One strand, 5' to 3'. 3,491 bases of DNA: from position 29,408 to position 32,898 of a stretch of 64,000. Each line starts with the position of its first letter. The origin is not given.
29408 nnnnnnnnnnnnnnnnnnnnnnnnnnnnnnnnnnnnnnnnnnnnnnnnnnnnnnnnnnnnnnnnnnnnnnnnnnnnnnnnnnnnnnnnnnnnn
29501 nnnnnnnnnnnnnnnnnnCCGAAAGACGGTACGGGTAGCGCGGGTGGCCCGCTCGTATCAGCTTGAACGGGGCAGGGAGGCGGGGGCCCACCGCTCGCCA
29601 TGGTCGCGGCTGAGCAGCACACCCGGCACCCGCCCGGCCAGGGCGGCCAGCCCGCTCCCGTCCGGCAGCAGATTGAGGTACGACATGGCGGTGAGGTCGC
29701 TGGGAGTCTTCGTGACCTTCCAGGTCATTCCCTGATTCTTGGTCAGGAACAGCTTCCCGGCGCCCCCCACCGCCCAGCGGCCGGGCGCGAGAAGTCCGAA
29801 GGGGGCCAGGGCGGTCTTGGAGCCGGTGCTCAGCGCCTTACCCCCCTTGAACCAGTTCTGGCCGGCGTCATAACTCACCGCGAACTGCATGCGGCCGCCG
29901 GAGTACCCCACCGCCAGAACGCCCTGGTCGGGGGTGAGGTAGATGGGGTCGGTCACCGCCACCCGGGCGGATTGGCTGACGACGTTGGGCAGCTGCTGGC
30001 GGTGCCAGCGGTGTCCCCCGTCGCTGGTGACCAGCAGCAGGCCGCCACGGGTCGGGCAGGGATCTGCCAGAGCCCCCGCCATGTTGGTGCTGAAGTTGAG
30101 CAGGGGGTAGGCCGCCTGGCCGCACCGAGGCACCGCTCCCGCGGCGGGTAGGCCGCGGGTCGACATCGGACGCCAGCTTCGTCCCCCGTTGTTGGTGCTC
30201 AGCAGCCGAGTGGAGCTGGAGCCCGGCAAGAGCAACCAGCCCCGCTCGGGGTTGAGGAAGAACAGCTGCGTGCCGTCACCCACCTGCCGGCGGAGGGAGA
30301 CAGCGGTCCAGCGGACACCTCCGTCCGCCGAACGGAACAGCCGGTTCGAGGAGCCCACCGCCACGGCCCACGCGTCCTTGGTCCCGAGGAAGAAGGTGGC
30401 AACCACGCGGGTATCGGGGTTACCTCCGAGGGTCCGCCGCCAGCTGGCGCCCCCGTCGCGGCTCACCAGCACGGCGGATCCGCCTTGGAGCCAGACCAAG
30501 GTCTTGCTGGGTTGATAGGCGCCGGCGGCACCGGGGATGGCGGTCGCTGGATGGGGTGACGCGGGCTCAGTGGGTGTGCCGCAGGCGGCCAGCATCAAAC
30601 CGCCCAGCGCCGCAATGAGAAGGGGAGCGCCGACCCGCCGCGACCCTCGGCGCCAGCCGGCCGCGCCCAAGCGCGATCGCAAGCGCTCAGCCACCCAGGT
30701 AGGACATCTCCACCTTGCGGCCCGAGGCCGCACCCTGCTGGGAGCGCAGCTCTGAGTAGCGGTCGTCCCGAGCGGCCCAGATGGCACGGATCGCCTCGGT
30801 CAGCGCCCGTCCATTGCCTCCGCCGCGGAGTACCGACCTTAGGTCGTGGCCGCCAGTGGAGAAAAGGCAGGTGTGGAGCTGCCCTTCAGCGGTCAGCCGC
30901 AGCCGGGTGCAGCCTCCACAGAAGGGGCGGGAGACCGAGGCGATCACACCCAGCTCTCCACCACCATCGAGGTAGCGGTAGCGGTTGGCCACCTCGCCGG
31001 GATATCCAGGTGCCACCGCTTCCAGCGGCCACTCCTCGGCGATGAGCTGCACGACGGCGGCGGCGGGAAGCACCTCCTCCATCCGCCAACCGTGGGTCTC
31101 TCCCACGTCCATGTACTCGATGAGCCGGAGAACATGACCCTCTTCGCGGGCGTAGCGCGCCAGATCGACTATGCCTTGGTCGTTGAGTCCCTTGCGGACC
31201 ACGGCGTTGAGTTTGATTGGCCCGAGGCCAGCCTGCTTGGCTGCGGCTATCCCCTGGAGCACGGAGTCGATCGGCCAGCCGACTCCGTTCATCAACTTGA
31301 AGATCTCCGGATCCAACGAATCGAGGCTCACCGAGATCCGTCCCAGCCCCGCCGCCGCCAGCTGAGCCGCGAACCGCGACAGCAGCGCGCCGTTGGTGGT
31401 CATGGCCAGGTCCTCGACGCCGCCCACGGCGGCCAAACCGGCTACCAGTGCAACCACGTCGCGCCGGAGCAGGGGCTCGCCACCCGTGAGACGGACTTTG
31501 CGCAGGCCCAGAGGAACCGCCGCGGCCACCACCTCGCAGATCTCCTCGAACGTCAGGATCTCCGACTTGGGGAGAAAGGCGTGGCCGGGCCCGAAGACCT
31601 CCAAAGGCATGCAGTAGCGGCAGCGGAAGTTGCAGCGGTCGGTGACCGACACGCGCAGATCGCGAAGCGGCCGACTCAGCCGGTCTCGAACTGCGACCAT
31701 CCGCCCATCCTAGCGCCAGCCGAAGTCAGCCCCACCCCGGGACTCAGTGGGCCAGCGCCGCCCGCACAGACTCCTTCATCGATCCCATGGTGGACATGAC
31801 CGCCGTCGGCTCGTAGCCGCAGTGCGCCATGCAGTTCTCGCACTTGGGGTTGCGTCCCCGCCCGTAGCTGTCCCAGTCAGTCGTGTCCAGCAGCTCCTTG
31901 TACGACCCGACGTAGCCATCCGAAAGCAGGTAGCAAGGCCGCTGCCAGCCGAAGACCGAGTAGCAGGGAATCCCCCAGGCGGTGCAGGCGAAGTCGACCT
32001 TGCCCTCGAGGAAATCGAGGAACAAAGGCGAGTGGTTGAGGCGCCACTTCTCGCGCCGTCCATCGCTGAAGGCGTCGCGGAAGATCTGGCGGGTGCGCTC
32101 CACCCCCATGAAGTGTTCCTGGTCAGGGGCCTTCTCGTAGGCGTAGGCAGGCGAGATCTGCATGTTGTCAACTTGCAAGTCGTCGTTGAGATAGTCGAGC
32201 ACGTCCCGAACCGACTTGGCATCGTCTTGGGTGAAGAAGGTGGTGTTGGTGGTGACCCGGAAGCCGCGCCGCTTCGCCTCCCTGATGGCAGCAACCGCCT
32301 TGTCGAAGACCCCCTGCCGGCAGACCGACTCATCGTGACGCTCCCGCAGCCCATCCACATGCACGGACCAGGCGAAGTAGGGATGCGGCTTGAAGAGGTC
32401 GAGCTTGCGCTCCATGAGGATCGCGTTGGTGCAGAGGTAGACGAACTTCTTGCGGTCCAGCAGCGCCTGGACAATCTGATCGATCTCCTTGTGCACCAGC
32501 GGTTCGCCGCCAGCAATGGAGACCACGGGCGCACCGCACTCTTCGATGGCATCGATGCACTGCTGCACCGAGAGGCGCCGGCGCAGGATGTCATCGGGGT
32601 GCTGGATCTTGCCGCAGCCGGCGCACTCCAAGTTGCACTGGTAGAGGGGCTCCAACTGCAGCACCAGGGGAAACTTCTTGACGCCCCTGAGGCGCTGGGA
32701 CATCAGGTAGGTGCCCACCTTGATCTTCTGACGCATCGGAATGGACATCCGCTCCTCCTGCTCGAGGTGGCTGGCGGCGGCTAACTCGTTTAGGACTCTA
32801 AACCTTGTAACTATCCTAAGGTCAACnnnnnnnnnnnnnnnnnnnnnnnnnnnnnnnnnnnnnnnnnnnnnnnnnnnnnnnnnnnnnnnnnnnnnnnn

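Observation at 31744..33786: HpnH-like radical SAM enzyme divergent from a MerR regulator with a multi-dyad, low-GC, probably leaderless promoter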

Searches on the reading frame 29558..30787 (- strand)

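Call 4: search_protein_families(library=ncbifam, proteins=[window:29558-30787:-])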
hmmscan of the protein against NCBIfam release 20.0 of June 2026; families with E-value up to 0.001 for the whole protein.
window:29558-30787:- (409 aa): 2 families
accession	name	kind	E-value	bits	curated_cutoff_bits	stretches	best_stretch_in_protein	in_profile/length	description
NF010237.0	PRK13684.1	equivalog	5.7e-13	48.6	326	1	133-209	53-125/334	photosynthesis system II assembly factor Ycf48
NF045728.1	glycosyl_F510_1955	equivalog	2.7e-12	46.5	175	1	92-164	145-214/246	F510_1955 family glycosylhydrolase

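Call 5: search_protein_families(library=pfam, proteins=[window:29558-30787:-])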
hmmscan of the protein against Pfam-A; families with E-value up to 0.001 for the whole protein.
window:29558-30787:- (409 aa): 4 families
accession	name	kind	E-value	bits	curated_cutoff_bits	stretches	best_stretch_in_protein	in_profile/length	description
PF02012.26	BNR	-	3.2e-14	51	27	0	108-117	2-11/12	BNR/Asp-box repeat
PF15902.12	Sortilin-Vps10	-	1.2e-12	47.8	33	1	105-210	2-114/446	Sortilin, neurotensin receptor 3,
PF14870.12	PSII_BNR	-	2.6e-11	43.8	27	0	335-367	245-277/303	Photosynthesis system II assembly factor YCF48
PF13088.12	BNR_2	-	2.7e-05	24.1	31.4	0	122-314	14-200/277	BNR repeat-like domain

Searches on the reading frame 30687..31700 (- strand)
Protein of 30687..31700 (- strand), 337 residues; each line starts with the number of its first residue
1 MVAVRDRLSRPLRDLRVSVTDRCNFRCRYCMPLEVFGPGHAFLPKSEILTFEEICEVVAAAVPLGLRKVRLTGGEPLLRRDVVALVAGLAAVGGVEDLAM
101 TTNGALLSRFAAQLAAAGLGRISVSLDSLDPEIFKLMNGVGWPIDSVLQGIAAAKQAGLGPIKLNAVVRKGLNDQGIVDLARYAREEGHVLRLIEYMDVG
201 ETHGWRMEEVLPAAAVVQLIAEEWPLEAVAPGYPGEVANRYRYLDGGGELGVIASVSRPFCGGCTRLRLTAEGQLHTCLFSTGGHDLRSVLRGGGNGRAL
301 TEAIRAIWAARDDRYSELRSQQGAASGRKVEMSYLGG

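Call 4: search_protein_families(library=ncbifam, proteins=[window:30687-31700:-])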
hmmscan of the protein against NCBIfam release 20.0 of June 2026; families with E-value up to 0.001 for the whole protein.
window:30687-31700:- (337 aa): 48 families (the best 25 are shown)
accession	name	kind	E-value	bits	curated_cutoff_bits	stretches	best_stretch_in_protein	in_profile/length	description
TIGR02666.1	moaA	equivalog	2.9e-109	365.1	284.05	1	5-337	2-336/336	GTP 3',8-cyclase MoaA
TIGR02668.1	moaA_archaeal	equivalog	1.5e-67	227.8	325.25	1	5-315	2-302/303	GTP 3',8-cyclase MoaA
NF001199.0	PRK00164.2-1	equivalog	2.5e-64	217.4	231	1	4-307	3-297/308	GTP 3',8-cyclase MoaA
TIGR04251.1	SCM_rSAM_ScmF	equivalog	2.7e-19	69.8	400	1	11-185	2-170/353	SynChlorMet cassette radical SAM/SPASM protein ScmF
NF045702.1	rSAM_GDGT_ether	equivalog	6.2e-19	68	450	1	17-199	90-268/486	tetraether lipid synthase Tes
TIGR04545.1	rSAM_ahbD_hemeb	equivalog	3.6e-15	56.2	500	1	18-185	5-163/339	heme b synthase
TIGR02109.1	PQQ_syn_pqqE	equivalog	4.7e-15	55.4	381.35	1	15-173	9-159/358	pyrroloquinoline quinone biosynthesis protein PqqE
NF045646.2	rSAM_Se_TrsS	equivalog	1.1e-14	53.9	490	1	17-194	90-261/441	radical SAM (seleno)protein TrsS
TIGR04466.1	rSAM_BlsE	equivalog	1.7e-14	54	400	1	49-168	31-147/327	cytosylglucuronate decarboxylase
TIGR04303.1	GeoRSP_rSAM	equivalog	3.6e-14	53.1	400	1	17-187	9-167/325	GeoRSP system radical SAM/SPASM protein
TIGR04055.1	rSAM_NirJ2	equivalog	7.1e-14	52.1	500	1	19-194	6-171/326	putative heme d1 biosynthesis radical SAM protein NirJ2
NF038283.1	viperin_w_prok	equivalog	9.7e-14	51.2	180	1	19-175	8-169/281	viperin family antiviral radical SAM protein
NF050035.1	rSAM_WgK_link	exception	1.7e-13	50.3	650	1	15-169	11-158/367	radical SAM/SPASM peptide maturase WgkB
TIGR04347.1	pseudo_SAM_Halo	equivalog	3.6e-13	49.5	525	1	18-180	43-198/390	TIGR04347 family pseudo-SAM/SPASM protein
TIGR04317.1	W_rSAM_matur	equivalog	1.7e-12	47.1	380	1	12-135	3-119/349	tungsten cofactor oxidoreductase radical SAM maturase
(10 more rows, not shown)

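Call 5: search_protein_families(library=pfam, proteins=[window:30687-31700:-])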
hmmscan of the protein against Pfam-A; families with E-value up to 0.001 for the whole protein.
window:30687-31700:- (337 aa): 2 families
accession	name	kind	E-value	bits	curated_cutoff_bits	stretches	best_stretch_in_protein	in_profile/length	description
PF06463.18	Mob_synth_C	-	2e-36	125.2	37.4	1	191-316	3-127/128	Molybdenum Cofactor Synthesis C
PF04055.27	Radical_SAM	-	3.3e-31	109.2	29.5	1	17-183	1-165/166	Radical SAM superfamily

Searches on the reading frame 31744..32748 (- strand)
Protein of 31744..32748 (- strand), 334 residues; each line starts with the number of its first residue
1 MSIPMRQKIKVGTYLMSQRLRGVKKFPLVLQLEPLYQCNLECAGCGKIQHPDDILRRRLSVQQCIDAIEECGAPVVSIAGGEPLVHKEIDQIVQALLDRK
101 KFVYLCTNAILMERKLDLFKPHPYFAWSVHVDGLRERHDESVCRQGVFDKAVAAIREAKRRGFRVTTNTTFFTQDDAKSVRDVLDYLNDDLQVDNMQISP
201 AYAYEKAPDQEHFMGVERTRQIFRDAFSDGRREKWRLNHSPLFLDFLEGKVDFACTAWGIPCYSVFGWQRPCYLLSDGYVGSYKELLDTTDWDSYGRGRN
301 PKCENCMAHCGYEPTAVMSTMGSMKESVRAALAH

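Call 4: search_protein_families(library=ncbifam, proteins=[window:31744-32748:-])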
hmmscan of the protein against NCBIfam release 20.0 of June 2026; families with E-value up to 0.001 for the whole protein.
window:31744-32748:- (334 aa): 45 families (the best 25 are shown)
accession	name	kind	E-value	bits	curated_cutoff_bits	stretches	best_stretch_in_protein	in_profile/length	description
TIGR03470.1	HpnH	equivalog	3.9e-162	538.7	225.05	1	1-318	1-317/318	adenosyl-hopene transferase HpnH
TIGR03961.1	rSAM_PTO1314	hypoth_equivalog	2.5e-26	92.7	306.05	1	15-317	10-309/332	PTO1314 family radical SAM protein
TIGR04051.1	rSAM_NirJ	equivalog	8.1e-20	71.1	515.45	1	36-223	10-199/354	heme d1 biosynthesis radical SAM protein NirJ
TIGR04347.1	pseudo_SAM_Halo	equivalog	1.2e-15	57.7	525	1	35-190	45-202/390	TIGR04347 family pseudo-SAM/SPASM protein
TIGR02666.1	moaA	equivalog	5.9e-15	55.1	284.05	1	37-204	19-198/336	GTP 3',8-cyclase MoaA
NF049973.1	radical_Rv1681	equivalog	1.3e-14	53.9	380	1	36-188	80-235/326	Rv1681 family radical SAM protein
TIGR04053.2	TIGR04053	equivalog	7.3e-14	51.8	395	1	24-189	4-175/366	TIGR04053 family radical SAM/SPASM domain-containing protein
TIGR04054.1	rSAM_NirJ1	equivalog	9.1e-13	47.6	650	1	36-188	44-198/387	putative heme d1 biosynthesis radical SAM protein NirJ1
TIGR02668.1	moaA_archaeal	equivalog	2.1e-12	46.7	325.25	1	37-199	19-184/303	GTP 3',8-cyclase MoaA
TIGR04546.1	rSAM_ahbC_deAc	equivalog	3.1e-12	46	650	1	35-189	46-202/390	12,18-didecarboxysiroheme deacetylase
TIGR03962.1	mycofact_rSAM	equivalog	3.4e-12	46.2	265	1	23-180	7-166/339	mycofactocin radical SAM maturase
TIGR03913.1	rad_SAM_trio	equivalog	5.2e-12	44.9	591.75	1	28-201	19-192/477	GDL motif peptide-associated radical SAM/SPASM maturase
TIGR04545.1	rSAM_ahbD_hemeb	equivalog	5.6e-12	45.7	500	1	36-186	8-161/339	heme b synthase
NF050035.1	rSAM_WgK_link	exception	6.9e-12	45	650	1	21-201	2-184/367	radical SAM/SPASM peptide maturase WgkB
NF001199.0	PRK00164.2-1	equivalog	5.8e-11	42.1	231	1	36-191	20-179/308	GTP 3',8-cyclase MoaA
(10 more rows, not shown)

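Call 5: search_protein_families(library=pfam, proteins=[window:31744-32748:-])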
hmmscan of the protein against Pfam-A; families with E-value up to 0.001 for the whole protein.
window:31744-32748:- (334 aa): 2 families
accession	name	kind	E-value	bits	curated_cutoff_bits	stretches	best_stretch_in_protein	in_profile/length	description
PF11946.13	DUF3463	-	1.3e-57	193.9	31.3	1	196-328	1-132/134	Domain of unknown function (DUF3463)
PF04055.27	Radical_SAM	-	2.1e-21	77.2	29.5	1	35-187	4-166/166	Radical SAM superfamily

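Call 18: search_solved_structures(query=window:31744-32748:-, max_evalue=0.00001)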
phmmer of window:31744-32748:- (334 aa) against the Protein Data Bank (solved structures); distinct sequences matched with E-value up to 0.00001: 2.
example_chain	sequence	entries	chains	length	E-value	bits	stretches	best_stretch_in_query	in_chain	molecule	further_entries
7vob_C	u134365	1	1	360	1e-06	31.3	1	33-169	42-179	Cytosylglucuronate decarboxylase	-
7voc_C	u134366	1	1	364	1e-06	31.2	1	33-169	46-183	Cytosylglucuronate decarboxylase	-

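Call 31: find_homologous_proteins(query=window:31747-32748:-, max_evalue=1e-30)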
Query window:31747-32748:- (334 aa): 8000 proteins with E <= 1e-30 among 8000 candidates; the best 120 are listed.
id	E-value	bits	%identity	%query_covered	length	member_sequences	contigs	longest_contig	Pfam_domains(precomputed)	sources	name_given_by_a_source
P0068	1.2e-232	789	100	100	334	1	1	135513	PF04055.28,PF11946.14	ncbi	-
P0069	3.5e-229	778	-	-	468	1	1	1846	PF04055.28,PF11946.14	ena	-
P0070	3.0e-217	738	91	100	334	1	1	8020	PF04055.28,PF11946.14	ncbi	ncbi:MAG: adenosyl-hopene transferase HpnH [Candidatus Dormibacteria bacterium]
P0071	3.9e-217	738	90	100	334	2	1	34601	PF04055.28,PF11946.14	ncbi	-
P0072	4.1e-217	738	91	100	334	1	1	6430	PF04055.28,PF11946.14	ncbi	-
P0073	2.1e-216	736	91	100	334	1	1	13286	PF04055.28,PF11946.14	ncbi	-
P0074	3.9e-216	735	91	100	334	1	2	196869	PF04055.28,PF11946.14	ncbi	ncbi:MAG: adenosyl-hopene transferase HpnH [Candidatus Dormibacteria bacterium]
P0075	7.1e-216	734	91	100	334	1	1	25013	PF04055.28,PF11946.14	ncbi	-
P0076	1.3e-215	733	91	100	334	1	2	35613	PF04055.28,PF11946.14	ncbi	-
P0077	1.4e-215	733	90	100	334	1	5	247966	PF04055.28,PF11946.14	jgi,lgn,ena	jgi:hopanoid biosynthesis associated radical SAM protein HpnH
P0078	1.6e-215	733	90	100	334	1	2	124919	PF04055.28,PF11946.14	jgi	jgi:hopanoid biosynthesis associated radical SAM protein HpnH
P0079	2.2e-215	732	90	100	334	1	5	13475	PF04055.28,PF11946.14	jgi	jgi:hopanoid biosynthesis associated radical SAM protein HpnH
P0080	2.6e-215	732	91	100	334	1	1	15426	PF04055.28,PF11946.14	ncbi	ncbi:MAG: adenosyl-hopene transferase HpnH [Candidatus Dormiibacterota bacterium]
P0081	3.9e-215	731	90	100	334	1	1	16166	PF04055.28,PF11946.14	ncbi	-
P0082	7.5e-215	730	89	100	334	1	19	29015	PF04055.28,PF11946.14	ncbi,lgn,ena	ncbi:MAG: adenosyl-hopene transferase HpnH [Candidatus Dormibacteria bacterium]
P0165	3.5e-191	653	79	99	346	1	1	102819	PF04055.28,PF11946.14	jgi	jgi:hopanoid biosynthesis associated radical SAM protein HpnH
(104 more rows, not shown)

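Call 64: find_encoding_contigs(protein=P0165, flank=10000, max_places=2)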
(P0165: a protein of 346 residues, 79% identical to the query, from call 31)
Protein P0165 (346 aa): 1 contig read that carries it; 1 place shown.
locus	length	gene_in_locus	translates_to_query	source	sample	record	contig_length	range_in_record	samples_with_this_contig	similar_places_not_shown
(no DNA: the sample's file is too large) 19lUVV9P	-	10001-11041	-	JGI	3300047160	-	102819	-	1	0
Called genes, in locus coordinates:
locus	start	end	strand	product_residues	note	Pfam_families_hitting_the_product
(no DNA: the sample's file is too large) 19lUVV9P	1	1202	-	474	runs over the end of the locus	PF02310:B12-binding (weak), PF04055:Radical_SAM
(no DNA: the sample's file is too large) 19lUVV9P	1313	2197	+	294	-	-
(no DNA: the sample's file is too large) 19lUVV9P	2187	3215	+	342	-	PF03706:LPG_synthase_TM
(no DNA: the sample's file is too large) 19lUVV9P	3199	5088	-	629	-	PF00432:Prenyltrans (faint), PF07678:TED_complement (faint), PF13249:SQHop_cyclase_N, PF13243:SQHop_cyclase_C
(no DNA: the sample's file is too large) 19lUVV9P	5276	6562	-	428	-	PF00890:FAD_binding_2 (weak), PF01266:DAO (weak), PF01593:Amino_oxidase, PF07992:Pyr_redox_2 (faint), PF12831:FAD_oxidored, PF13450:NAD_binding_8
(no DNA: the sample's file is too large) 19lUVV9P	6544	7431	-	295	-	PF00494:SQS_PSY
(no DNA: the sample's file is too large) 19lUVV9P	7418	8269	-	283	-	PF00494:SQS_PSY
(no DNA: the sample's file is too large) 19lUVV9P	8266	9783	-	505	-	PF01070:FMN_dh, PF01894:YjbQ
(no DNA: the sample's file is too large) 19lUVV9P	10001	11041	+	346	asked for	PF04055:Radical_SAM, PF11946:DUF3463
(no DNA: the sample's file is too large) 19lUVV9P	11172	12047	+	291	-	PF01073:3Beta_HSD, PF01370:Epimerase, PF13460:NAD_binding_10 (weak)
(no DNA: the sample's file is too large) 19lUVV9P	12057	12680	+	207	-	-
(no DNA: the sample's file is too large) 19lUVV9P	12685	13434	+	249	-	PF13641:Glyco_tranf_2_3, PF00535:Glycos_transf_2, PF10111:Glyco_tranf_2_2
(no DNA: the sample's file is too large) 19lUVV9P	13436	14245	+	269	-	PF14378:PAP2_3, PF01569:PAP2 (weak)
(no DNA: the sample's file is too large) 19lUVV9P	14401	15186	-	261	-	PF00348:polyprenyl_synt (weak)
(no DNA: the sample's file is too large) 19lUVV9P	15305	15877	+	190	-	PF22790:YkoP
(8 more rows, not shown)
